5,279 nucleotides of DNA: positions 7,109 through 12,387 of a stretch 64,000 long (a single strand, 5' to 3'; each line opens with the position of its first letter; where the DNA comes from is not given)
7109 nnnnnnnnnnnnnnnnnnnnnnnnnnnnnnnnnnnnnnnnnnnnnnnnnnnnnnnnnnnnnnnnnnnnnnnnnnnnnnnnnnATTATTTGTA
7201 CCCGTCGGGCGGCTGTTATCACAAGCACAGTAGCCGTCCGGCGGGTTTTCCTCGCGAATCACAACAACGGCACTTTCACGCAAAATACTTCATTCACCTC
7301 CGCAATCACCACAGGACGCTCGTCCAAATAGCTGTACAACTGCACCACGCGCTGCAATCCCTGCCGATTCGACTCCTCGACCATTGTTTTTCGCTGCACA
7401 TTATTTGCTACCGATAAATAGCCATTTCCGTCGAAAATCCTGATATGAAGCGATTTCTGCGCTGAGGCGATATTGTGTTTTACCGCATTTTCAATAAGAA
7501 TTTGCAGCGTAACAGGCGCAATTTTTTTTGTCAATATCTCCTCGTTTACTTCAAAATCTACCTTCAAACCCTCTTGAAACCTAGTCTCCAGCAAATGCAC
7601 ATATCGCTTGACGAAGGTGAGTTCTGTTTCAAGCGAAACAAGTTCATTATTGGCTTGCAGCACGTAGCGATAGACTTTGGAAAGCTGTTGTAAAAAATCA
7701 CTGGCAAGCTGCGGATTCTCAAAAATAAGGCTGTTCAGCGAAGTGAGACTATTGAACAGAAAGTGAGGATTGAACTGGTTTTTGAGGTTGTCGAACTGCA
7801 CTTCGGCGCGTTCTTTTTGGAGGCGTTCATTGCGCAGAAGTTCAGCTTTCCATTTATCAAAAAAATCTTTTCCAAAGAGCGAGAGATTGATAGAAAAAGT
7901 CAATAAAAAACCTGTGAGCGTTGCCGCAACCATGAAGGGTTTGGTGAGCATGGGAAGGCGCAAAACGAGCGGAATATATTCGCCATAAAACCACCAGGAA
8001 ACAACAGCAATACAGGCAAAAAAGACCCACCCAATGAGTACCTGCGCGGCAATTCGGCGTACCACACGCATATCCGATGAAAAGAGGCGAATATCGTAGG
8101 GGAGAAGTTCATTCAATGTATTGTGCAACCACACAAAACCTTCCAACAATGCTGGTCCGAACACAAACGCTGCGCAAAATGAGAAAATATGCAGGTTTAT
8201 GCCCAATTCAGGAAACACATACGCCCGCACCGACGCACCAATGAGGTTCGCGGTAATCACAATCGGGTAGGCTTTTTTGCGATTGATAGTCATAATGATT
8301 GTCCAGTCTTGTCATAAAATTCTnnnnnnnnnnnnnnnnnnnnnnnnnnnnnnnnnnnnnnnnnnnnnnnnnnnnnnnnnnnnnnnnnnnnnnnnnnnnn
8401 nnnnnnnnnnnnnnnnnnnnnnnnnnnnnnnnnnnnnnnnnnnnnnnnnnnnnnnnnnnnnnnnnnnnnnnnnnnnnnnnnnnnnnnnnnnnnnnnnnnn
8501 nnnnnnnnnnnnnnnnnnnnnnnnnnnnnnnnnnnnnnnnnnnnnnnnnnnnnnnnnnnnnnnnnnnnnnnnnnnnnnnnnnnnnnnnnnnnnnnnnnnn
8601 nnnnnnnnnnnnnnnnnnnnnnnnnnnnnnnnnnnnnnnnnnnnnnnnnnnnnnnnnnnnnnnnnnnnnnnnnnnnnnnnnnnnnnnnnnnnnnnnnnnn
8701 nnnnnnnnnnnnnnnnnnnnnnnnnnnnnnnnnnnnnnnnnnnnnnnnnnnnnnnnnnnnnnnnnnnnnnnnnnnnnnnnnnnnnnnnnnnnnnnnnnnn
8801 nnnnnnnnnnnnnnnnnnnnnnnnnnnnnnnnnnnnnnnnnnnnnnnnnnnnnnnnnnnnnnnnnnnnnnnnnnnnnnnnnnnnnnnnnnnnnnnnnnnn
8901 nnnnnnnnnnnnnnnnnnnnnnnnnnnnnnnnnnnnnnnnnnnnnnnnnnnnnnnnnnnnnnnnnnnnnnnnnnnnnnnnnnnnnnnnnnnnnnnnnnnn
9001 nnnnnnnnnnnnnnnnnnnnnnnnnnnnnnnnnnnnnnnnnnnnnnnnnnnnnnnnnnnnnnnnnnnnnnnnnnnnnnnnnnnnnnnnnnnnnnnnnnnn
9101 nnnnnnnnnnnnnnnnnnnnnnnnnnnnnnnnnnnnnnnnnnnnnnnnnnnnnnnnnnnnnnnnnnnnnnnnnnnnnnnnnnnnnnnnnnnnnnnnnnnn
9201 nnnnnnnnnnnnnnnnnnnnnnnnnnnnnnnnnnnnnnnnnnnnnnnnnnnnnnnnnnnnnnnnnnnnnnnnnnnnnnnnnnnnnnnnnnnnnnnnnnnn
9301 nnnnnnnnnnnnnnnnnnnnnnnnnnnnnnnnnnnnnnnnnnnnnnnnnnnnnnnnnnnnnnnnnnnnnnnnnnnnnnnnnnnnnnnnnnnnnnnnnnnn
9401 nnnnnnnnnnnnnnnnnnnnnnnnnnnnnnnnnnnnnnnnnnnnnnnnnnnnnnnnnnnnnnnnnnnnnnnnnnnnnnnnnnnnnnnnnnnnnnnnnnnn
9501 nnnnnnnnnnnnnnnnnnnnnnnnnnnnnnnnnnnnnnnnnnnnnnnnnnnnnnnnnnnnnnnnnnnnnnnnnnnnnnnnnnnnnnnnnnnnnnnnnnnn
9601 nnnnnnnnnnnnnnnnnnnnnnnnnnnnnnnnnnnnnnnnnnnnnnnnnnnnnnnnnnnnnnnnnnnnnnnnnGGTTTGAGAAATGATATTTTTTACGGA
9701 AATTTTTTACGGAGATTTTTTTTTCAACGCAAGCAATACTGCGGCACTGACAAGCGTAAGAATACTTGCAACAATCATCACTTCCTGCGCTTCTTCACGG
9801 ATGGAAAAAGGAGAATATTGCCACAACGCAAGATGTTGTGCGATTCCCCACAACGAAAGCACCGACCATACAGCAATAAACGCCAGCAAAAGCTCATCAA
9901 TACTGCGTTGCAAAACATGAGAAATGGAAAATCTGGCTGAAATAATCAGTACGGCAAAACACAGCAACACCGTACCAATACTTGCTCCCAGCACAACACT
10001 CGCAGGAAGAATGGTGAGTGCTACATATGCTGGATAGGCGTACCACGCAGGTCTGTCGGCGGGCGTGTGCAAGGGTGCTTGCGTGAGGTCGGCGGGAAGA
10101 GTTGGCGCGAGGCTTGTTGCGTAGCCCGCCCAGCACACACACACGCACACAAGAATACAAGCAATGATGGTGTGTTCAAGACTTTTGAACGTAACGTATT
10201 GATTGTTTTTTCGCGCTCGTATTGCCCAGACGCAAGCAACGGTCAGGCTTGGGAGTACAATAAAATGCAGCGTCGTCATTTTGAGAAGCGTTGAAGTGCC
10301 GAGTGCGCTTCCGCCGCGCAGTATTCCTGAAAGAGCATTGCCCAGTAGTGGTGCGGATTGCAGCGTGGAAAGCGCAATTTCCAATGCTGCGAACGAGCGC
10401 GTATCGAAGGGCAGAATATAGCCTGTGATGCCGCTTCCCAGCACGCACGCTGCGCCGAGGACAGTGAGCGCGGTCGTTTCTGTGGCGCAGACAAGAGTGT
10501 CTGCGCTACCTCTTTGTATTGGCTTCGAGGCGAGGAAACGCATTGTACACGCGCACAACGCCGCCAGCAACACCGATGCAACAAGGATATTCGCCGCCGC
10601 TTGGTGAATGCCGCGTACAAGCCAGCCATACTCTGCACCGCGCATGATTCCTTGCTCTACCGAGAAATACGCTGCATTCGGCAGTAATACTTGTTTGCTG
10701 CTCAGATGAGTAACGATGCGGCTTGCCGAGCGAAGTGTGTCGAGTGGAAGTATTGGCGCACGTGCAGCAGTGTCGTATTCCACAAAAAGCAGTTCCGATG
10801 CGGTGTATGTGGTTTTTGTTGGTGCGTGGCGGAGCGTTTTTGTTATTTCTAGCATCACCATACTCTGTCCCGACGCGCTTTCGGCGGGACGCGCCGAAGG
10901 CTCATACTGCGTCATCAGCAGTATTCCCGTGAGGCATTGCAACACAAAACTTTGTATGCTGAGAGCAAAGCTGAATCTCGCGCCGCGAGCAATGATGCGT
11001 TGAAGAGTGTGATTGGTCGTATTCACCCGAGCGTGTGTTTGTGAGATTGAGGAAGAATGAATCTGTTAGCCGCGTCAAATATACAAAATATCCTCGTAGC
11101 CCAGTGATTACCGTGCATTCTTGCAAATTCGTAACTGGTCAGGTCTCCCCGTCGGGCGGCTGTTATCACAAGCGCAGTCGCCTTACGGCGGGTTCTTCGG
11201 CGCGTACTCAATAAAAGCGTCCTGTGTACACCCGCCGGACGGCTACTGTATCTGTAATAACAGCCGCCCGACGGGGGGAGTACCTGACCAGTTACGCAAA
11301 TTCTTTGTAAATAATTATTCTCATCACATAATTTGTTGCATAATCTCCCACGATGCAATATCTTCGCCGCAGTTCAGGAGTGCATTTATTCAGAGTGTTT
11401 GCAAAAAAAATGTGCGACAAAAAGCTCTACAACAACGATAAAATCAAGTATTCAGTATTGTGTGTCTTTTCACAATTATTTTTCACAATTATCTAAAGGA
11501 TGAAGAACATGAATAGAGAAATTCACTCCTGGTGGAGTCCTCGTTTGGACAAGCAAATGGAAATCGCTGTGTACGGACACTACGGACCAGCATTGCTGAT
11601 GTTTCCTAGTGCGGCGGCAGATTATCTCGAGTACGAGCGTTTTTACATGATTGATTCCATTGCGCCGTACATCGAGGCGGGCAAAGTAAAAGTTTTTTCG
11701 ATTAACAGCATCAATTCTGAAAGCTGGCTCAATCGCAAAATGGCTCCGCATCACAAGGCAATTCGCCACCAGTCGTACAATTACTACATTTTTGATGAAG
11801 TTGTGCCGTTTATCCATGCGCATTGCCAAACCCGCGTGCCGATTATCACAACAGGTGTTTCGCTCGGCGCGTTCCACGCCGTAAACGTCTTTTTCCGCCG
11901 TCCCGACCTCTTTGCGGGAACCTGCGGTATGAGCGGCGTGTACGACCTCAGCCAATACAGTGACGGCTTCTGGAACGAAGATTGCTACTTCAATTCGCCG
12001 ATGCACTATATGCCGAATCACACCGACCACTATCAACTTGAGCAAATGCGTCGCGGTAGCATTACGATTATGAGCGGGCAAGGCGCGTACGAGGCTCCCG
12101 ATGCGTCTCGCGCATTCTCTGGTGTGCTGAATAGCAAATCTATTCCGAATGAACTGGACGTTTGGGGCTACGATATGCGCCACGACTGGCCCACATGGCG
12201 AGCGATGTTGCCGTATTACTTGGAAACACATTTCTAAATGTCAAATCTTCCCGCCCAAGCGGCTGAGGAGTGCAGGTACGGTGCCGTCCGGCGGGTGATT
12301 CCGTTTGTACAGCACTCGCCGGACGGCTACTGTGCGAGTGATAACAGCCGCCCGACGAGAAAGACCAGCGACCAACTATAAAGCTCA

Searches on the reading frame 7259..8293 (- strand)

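Call 14: search_protein_families(library=pfam, proteins=[window:7259-8293:-])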
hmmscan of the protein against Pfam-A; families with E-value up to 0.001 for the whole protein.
window:7259-8293:- (344 aa): 1 family
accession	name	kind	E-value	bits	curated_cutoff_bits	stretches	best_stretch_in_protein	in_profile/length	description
PF06580.19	His_kinase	-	5.7e-23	81.4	25.2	1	166-241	2-79/81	Histidine kinase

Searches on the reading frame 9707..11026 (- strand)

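Call 14: search_protein_families(library=pfam, proteins=[window:9707-11026:-])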
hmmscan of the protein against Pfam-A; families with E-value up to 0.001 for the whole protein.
window:9707-11026:- (439 aa): 2 families
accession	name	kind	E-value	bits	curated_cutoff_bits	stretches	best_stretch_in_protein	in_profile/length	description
PF00033.24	Cytochrome_B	-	2.8e-16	60.3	27.2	1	119-265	45-177/189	Cytochrome b/b6/petB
PF13631.11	Cytochrom_B_N_2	-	3.6e-15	56.8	27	1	188-268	31-111/169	Cytochrome b(N-terminal)/b6/petB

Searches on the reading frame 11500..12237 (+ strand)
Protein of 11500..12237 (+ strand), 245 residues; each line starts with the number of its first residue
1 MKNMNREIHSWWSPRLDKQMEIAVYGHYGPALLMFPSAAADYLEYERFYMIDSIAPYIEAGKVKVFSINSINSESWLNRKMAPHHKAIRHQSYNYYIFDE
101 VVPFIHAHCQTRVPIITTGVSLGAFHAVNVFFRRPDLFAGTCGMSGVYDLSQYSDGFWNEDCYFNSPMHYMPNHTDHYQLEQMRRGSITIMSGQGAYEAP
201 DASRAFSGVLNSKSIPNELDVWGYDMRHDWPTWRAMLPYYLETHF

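Call 44: search_protein_families(library=pfam, proteins=[window:11500-12237:+])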
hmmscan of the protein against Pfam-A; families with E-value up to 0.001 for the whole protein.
window:11500-12237:+ (245 aa): 1 family
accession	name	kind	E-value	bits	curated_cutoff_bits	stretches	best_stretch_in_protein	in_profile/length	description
PF00756.26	Esterase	-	1.5e-09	38.5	22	1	72-238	76-245/251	Putative esterase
